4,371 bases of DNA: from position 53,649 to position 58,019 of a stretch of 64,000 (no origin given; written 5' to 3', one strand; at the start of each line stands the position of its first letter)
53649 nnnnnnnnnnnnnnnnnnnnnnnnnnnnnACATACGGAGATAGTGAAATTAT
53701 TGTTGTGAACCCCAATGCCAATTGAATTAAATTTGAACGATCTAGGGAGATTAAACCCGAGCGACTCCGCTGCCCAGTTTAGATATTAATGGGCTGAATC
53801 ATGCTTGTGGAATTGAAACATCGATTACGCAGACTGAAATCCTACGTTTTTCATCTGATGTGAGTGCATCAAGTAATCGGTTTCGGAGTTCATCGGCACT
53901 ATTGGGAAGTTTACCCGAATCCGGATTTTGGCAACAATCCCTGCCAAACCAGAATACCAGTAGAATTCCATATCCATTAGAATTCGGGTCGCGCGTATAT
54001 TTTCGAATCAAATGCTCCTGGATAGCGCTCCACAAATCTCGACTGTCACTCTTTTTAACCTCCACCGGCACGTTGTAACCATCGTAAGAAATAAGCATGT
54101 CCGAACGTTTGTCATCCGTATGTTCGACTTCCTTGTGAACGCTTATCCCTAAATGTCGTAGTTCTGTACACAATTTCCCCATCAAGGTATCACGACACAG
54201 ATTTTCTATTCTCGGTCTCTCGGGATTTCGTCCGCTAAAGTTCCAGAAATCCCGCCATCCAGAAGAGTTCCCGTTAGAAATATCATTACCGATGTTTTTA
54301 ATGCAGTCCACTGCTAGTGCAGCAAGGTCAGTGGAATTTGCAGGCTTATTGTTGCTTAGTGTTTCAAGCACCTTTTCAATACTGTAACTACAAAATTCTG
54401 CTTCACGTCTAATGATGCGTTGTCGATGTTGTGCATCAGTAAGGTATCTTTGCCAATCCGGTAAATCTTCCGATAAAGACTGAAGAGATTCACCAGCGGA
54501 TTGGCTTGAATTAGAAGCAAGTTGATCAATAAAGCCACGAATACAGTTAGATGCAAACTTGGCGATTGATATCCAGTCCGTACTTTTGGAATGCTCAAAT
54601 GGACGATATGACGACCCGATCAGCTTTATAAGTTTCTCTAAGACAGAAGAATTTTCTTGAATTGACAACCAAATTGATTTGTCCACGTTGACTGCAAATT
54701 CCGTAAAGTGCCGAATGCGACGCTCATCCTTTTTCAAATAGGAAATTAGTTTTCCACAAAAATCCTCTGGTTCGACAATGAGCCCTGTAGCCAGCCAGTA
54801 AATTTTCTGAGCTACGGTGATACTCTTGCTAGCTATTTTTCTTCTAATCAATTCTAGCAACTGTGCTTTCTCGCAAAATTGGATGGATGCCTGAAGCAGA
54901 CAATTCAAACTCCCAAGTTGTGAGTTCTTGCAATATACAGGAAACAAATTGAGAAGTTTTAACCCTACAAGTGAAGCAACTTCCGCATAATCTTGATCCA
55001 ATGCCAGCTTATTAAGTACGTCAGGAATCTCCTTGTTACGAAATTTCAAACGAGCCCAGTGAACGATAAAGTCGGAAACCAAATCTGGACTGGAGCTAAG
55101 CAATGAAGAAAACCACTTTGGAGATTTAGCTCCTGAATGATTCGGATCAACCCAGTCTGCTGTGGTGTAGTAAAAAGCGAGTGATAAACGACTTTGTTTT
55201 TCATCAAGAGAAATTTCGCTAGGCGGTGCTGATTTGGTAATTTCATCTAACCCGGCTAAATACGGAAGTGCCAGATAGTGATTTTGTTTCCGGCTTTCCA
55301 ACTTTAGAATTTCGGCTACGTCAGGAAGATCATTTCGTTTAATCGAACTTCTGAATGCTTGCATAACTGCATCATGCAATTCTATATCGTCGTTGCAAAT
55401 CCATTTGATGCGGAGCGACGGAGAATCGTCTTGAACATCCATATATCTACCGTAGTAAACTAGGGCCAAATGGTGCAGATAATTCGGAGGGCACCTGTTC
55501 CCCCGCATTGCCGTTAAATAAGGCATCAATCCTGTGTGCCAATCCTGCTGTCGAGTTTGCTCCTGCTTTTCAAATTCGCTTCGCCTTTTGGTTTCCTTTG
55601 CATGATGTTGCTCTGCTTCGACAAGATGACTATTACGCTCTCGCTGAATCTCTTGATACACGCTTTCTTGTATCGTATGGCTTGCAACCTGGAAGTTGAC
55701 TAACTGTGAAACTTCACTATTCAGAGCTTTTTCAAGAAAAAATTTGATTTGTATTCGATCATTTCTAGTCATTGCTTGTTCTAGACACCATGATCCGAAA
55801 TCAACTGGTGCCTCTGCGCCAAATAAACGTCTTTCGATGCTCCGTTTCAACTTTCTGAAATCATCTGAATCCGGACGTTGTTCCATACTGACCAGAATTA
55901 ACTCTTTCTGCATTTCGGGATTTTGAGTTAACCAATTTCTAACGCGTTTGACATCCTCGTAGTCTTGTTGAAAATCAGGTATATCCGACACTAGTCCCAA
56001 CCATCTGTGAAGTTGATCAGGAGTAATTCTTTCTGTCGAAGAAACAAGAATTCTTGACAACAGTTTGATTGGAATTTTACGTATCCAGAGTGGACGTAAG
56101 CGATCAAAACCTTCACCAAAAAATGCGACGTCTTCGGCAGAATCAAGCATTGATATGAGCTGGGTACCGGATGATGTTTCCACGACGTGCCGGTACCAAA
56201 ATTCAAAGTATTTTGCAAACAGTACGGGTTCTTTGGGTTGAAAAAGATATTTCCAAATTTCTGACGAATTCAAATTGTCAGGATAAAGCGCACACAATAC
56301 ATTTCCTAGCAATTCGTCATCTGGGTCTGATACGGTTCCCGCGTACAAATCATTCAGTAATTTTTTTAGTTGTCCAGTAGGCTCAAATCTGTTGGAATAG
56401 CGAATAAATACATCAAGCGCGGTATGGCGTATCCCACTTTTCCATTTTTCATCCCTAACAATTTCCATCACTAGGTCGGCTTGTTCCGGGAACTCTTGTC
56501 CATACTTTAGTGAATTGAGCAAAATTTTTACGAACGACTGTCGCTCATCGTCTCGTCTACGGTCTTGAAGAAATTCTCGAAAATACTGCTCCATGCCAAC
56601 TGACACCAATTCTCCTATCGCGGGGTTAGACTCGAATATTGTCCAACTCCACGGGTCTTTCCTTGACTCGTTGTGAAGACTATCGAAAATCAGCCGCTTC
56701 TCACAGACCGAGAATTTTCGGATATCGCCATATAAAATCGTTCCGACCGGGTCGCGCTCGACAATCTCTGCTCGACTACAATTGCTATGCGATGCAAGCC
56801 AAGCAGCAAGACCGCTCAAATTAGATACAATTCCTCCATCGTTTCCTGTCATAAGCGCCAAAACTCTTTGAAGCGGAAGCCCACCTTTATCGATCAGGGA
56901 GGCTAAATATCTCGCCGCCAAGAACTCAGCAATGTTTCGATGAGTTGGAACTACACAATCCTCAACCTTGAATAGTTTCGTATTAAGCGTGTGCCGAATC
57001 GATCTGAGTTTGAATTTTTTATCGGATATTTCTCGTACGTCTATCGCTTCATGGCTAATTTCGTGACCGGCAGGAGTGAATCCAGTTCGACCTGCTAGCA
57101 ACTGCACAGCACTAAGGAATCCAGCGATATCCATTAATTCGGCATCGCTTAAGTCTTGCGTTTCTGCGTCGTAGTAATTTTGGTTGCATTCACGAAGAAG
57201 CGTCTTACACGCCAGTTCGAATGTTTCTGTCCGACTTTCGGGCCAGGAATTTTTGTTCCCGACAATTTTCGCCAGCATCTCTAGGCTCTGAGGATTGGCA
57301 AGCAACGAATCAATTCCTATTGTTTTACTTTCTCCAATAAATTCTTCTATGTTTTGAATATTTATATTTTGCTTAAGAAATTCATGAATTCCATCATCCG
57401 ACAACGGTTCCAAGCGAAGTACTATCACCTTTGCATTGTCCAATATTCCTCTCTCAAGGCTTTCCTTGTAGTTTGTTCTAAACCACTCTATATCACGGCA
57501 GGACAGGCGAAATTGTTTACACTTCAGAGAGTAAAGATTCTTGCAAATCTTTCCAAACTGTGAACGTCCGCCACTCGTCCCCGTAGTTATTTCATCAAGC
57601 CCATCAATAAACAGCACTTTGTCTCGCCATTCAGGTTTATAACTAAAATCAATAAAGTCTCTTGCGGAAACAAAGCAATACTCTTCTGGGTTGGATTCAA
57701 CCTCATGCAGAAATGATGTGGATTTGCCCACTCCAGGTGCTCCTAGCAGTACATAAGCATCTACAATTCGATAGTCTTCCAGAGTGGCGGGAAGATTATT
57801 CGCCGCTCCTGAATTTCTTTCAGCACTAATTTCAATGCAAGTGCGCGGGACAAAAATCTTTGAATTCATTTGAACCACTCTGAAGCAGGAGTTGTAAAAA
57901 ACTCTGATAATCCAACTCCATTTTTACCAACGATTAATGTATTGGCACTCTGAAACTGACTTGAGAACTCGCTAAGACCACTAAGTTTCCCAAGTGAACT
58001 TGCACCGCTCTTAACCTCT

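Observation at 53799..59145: Two-gene ATPase-nuclease unit: a NACHT NTPase with a C-terminal PD-(D/E)xK module, coupled to a DUF4143 AAA ATPase (candidate undescribed defence system)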

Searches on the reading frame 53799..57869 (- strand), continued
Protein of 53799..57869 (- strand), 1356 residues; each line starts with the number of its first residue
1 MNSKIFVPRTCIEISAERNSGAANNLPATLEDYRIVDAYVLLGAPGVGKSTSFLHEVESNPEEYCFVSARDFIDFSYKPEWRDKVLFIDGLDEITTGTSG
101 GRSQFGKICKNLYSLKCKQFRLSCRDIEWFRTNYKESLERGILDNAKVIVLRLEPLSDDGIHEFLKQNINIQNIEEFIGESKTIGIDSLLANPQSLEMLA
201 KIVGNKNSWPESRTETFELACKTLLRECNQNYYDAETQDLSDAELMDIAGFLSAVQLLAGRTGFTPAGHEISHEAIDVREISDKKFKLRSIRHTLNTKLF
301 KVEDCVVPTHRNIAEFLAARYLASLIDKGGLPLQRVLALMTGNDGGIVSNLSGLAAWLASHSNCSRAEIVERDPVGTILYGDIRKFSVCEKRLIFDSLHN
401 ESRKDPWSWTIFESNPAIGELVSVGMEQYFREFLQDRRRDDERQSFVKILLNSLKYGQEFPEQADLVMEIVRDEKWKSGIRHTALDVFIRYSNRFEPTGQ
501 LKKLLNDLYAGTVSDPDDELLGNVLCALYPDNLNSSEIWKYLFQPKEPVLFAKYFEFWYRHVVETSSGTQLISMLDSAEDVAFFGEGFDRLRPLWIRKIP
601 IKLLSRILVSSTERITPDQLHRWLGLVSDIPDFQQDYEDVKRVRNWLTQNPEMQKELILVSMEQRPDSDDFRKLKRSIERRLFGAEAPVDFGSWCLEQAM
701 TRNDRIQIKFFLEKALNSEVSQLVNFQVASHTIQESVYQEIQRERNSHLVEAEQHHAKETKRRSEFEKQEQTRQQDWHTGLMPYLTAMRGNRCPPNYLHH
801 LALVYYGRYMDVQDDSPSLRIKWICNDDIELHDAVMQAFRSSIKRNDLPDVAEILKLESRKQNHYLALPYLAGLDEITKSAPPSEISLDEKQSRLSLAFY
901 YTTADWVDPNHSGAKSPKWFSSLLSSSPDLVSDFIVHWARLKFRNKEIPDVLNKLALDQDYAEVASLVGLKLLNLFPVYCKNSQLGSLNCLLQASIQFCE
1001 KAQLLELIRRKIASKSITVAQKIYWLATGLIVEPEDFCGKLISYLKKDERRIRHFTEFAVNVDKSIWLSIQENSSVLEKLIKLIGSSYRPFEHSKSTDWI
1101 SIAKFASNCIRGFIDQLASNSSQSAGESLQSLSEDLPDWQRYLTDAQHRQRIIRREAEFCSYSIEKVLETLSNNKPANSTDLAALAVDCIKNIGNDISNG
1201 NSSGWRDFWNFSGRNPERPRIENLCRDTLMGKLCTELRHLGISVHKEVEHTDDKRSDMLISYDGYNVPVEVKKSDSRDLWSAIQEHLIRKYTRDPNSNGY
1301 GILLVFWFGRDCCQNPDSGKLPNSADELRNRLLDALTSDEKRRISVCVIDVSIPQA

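Call 108: find_homologous_proteins(query=L095:3284-7306:+, max_evalue=1e-30)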
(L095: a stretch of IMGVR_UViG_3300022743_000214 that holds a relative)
Query L095:3284-7306:+ (1340 aa): 614 proteins with E <= 1e-30 among 8000 candidates; the best 120 are listed.
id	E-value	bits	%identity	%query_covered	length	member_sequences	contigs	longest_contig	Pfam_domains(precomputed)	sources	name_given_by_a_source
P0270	0.0e+0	3064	100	100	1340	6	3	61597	PF28130.1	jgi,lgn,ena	-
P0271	0.0e+0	2846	93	100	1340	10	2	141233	PF28130.1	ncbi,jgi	ncbi:MAG: hypothetical protein RI902_488 [Pseudomonadota bacterium]|jgi:hypothetical protein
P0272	0.0e+0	2811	92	100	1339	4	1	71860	PF28130.1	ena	-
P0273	0.0e+0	2701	88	100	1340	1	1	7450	PF28130.1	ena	-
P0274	0.0e+0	2659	86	100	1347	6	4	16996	PF28130.1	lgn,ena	-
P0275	0.0e+0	2639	85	100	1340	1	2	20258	PF28130.1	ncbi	-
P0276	0.0e+0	2621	85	100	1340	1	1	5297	PF28130.1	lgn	-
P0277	0.0e+0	2621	85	100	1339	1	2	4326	PF28130.1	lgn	-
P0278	0.0e+0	2609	84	100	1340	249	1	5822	PF28130.1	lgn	-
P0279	0.0e+0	2604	85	100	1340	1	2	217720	PF28130.1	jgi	jgi:hypothetical protein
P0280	0.0e+0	2595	84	100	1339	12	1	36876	PF28130.1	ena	-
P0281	0.0e+0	2588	84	100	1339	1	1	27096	PF28130.1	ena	-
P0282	0.0e+0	2586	84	100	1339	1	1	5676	PF28130.1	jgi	jgi:hypothetical protein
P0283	0.0e+0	2585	84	100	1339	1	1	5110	PF28130.1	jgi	jgi:hypothetical protein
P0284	0.0e+0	2584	84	100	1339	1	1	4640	PF28130.1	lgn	-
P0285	0.0e+0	2583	84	100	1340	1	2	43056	PF28130.1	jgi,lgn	jgi:hypothetical protein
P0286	0.0e+0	2581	83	100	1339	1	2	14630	PF28130.1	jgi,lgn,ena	-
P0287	0.0e+0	2577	84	100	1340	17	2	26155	PF28130.1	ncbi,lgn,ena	-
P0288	0.0e+0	2573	83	100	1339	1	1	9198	PF28130.1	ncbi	-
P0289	0.0e+0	2571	83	100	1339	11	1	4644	PF28130.1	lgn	-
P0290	0.0e+0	2560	84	100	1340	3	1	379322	PF28130.1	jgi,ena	-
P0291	0.0e+0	2557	83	100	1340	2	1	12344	PF28130.1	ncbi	-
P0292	0.0e+0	2557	82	100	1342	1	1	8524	PF28130.1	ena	-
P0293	0.0e+0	2556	83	100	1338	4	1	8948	PF28130.1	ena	-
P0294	0.0e+0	2552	83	100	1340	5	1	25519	PF28130.1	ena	-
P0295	0.0e+0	2552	83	100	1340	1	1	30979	PF28130.1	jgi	jgi:hypothetical protein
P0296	0.0e+0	2551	83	100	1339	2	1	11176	PF28130.1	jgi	jgi:hypothetical protein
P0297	0.0e+0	2543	83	100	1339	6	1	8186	PF28130.1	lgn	-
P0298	0.0e+0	2542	83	100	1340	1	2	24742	PF28130.1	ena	-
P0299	0.0e+0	2540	83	100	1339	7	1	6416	PF28130.1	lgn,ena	-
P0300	0.0e+0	2534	82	100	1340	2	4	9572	PF28130.1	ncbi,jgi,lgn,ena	jgi:hypothetical protein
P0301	0.0e+0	2529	82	100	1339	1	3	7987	PF28130.1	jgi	jgi:hypothetical protein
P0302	0.0e+0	2525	82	100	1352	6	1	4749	PF28130.1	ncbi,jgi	jgi:hypothetical protein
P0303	0.0e+0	2521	82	100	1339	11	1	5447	PF28130.1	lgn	-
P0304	0.0e+0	2520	82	100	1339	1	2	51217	PF28130.1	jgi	jgi:hypothetical protein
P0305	0.0e+0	2515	81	100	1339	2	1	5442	PF28130.1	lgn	-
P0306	0.0e+0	2514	81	100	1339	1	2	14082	PF28130.1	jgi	jgi:hypothetical protein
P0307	0.0e+0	2504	81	100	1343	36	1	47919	PF28130.1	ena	-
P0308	0.0e+0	2485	83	97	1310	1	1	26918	PF28130.1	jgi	jgi:hypothetical protein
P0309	0.0e+0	2483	82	100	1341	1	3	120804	PF28130.1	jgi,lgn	-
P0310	0.0e+0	2468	80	100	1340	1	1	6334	PF28130.1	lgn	-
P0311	0.0e+0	2467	80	100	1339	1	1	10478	PF28130.1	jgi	-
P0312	0.0e+0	2347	76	100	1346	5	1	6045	PF28130.1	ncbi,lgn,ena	-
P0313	0.0e+0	2307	74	100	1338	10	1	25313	PF28130.1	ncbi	-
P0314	0.0e+0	2286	74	100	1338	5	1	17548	PF28130.1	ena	-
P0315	0.0e+0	2284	74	100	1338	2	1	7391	PF28130.1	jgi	jgi:hypothetical protein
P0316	0.0e+0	2273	73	100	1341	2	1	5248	PF28130.1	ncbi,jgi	ncbi:MAG: hypothetical protein RL126_346 [Actinomycetota bacterium]|jgi:hypothetical protein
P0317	0.0e+0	2266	73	100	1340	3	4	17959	PF28130.1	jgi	jgi:hypothetical protein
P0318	0.0e+0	2260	73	100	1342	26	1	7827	PF28130.1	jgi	jgi:hypothetical protein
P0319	0.0e+0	2258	73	100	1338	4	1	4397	PF28130.1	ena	-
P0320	0.0e+0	2155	70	100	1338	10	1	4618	PF28130.1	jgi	-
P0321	0.0e+0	2148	70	100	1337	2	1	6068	PF28130.1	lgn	-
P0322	0.0e+0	2096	71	96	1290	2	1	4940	PF28130.1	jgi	jgi:hypothetical protein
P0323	0.0e+0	1999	65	100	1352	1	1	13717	PF28130.1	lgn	-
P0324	0.0e+0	1938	62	100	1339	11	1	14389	PF28130.1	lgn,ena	-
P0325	0.0e+0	1891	65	100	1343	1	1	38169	PF28130.1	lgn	-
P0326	0.0e+0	1886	62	98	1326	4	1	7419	PF28130.1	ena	-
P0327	0.0e+0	1881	61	100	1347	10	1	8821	PF28130.1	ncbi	-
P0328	0.0e+0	1878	61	100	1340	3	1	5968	PF28130.1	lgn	-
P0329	0.0e+0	1878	61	100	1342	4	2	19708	PF28130.1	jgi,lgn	-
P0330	0.0e+0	1823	61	100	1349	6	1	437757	PF28130.1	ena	-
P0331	0.0e+0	1768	58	100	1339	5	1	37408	PF28130.1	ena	-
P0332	0.0e+0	1686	56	100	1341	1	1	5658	PF28130.1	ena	-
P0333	0.0e+0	1603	53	100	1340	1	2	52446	PF28130.1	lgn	-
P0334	0.0e+0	1557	52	100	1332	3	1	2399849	PF28130.1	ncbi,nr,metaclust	ncbi:hypothetical protein Ptc2401_01356 [Prosthecochloris sp. CIB 2401]|nr:hypothetical protein Ptc2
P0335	0.0e+0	1552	52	100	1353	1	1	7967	PF28130.1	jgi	jgi:hypothetical protein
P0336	0.0e+0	1531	54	100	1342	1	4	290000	PF28130.1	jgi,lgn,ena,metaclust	metaclust:\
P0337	0.0e+0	1478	50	100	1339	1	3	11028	PF28130.1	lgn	-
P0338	0.0e+0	1473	51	100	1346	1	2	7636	PF28130.1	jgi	jgi:hypothetical protein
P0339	0.0e+0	1473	50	100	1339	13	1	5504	PF28130.1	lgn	-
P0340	0.0e+0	1457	50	100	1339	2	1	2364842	PF28130.1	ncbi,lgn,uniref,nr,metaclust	ncbi:NACHT domain-containing protein [Pelodictyon luteolum]|uniref:Uncharacterized protein n=1 Tax=C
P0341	0.0e+0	1450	50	100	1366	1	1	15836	PF28130.1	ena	-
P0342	0.0e+0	1394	48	100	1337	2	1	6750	PF28130.1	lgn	-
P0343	0.0e+0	1390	46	100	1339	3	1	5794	PF28130.1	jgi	-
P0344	0.0e+0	1319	45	100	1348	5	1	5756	PF28130.1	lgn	-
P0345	0.0e+0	1309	45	100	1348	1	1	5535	PF28130.1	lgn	-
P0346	0.0e+0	1308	45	100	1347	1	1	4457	PF28130.1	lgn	-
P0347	0.0e+0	1291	45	100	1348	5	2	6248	PF28130.1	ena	-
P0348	0.0e+0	1282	46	100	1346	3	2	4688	PF28130.1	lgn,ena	-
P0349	0.0e+0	1275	45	100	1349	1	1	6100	PF28130.1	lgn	-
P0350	0.0e+0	1266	45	100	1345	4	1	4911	PF28130.1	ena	-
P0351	0.0e+0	1261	44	100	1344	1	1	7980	PF28130.1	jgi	jgi:hypothetical protein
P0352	0.0e+0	1258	45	100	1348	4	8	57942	PF28130.1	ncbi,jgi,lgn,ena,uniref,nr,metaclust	ncbi:MAG: hypothetical protein AW10_02793 [Candidatus Accumulibacter appositus]|uniref:Uncharacteriz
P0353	0.0e+0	1253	44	100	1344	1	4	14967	PF28130.1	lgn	-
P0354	0.0e+0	1253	46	100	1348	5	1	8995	PF28130.1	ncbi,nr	ncbi:MAG: hypothetical protein E6Q44_05010 [Flavobacteriales bacterium]|nr:MAG: hypothetical protein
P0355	0.0e+0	1252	44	100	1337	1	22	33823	PF28130.1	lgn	-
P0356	0.0e+0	1248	44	100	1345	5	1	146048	PF28130.1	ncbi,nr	ncbi:NACHT domain-containing protein [Thiobacillus denitrificans]|nr:hypothetical protein [Thiobacil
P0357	0.0e+0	1242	44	100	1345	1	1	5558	PF28130.1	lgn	-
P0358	0.0e+0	1241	44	100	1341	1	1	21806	PF28130.1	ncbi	-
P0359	0.0e+0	1240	44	100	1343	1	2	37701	PF28130.1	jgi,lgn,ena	-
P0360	0.0e+0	1238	45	100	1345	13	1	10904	PF28130.1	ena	-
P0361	0.0e+0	1238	45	100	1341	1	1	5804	PF28130.1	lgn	-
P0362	0.0e+0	1237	43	100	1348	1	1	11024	PF28130.1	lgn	-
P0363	0.0e+0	1237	44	100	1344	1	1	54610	PF28130.1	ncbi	-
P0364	0.0e+0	1235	44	100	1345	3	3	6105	PF28130.1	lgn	-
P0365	0.0e+0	1235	43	100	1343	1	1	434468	PF28130.1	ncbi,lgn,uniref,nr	ncbi:MAG: hypothetical protein IPN75_04645 [Dechloromonas sp.]|uniref:Uncharacterized protein n=1 Ta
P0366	0.0e+0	1232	44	100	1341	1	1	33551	PF28130.1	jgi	-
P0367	0.0e+0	1232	44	100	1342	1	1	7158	PF28130.1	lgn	-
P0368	0.0e+0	1231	44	100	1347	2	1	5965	PF28130.1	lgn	-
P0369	0.0e+0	1231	43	100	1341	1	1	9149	PF28130.1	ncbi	ncbi:MAG: NACHT domain-containing protein [Sulfuricella sp.]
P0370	0.0e+0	1230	44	100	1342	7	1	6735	PF28130.1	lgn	-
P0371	0.0e+0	1226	44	100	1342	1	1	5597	PF28130.1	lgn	-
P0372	0.0e+0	1226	43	100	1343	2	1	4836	PF28130.1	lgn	-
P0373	0.0e+0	1225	43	100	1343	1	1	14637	PF28130.1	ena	-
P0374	0.0e+0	1225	44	100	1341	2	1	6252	PF28130.1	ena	-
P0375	0.0e+0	1225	44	100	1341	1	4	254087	PF28130.1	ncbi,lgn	-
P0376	0.0e+0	1225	43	100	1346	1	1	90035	PF28130.1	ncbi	ncbi:MAG: hypothetical protein V2B20_00085 [Pseudomonadota bacterium]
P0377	0.0e+0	1224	43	100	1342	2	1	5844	PF28130.1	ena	-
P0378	0.0e+0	1223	43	100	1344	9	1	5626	PF28130.1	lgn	-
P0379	0.0e+0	1222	43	100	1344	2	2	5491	PF28130.1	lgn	-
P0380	0.0e+0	1222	43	100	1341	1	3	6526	PF28130.1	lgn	-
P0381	0.0e+0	1222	42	100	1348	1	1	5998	PF28130.1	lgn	-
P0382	0.0e+0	1220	44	100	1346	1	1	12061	PF28130.1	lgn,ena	-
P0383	0.0e+0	1220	44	100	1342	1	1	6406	PF28130.1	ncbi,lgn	-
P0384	0.0e+0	1220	43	100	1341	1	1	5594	PF28130.1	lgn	-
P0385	0.0e+0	1218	44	100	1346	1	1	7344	PF28130.1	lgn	-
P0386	0.0e+0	1218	42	100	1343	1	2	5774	PF28130.1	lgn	-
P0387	0.0e+0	1217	43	100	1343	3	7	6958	PF28130.1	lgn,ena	-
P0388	0.0e+0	1216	43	100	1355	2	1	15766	PF28130.1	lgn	-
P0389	0.0e+0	1215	44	100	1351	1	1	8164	PF28130.1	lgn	-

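Call 109: find_encoding_contigs(protein=P0340, flank=4000, max_places=1)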
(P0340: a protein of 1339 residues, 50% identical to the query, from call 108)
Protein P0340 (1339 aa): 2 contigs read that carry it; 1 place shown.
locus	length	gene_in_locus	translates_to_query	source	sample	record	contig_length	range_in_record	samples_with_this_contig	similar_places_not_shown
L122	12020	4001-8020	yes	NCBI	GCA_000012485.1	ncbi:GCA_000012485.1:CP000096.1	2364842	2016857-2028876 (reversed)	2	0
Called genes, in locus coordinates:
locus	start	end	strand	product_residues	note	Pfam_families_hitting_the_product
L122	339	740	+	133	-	PF01909:NTP_transf_2, PF18765:Polbeta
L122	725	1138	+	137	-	PF01934:HepT-like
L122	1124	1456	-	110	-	-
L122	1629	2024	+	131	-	PF20432:Xre-like-HTH, PF09722:Xre_MbcA_ParS_C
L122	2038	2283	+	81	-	-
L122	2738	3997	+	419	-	PF13173:AAA_14, PF13401:AAA_22 (weak), PF13635:DUF4143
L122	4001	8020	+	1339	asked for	PF28130:DUF8371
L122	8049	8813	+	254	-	-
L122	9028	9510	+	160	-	-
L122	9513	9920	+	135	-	PF13560:HTH_31, PF01381:HTH_3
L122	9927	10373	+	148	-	-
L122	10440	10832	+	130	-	-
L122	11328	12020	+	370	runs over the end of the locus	PF01381:HTH_3, PF12844:HTH_19 (faint), PF13443:HTH_26 (weak), PF13560:HTH_31 (faint), PF06114:Peptidase_M78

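Call 110: find_encoding_contigs(protein=P0356, flank=4000, max_places=1)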
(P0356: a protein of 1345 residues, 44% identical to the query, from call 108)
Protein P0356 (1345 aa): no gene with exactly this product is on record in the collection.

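Call 111: find_encoding_contigs(protein=P0365, flank=4000, max_places=1)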
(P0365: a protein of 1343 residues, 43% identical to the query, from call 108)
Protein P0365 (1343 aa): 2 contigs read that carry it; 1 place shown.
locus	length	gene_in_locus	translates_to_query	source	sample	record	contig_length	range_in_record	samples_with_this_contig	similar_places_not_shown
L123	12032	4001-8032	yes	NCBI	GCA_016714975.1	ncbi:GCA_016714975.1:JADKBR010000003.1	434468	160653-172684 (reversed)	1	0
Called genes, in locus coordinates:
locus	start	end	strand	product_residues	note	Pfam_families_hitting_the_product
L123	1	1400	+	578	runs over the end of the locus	PF00501:AMP-binding, PF13193:AMP-binding_C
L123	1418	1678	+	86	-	PF00550:PP-binding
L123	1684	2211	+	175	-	PF13302:Acetyltransf_3, PF00583:Acetyltransf_1, PF13508:Acetyltransf_7 (weak)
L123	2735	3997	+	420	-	PF01637:ATPase_2 (faint), PF13173:AAA_14, PF13401:AAA_22 (weak), PF13635:DUF4143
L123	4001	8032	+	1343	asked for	PF28130:DUF8371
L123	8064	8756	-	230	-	PF00005:ABC_tran, PF13304:AAA_21 (faint)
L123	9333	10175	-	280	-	PF02463:SMC_N (faint), PF00005:ABC_tran, PF13304:AAA_21 (faint), PF12399:BCA_ABC_TP_C (weak)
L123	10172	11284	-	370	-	PF02653:BPD_transp_2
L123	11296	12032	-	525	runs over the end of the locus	PF13646:HEAT_2 (faint), PF02653:BPD_transp_2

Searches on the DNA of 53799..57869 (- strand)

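Call 99: search_dna_similar(query=L085:5983-9982:+, collection=ecoli_genomes, mode=distant, max_rows=10)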
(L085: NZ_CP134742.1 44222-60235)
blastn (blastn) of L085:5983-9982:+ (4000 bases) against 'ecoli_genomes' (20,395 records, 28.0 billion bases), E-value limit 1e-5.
No match.
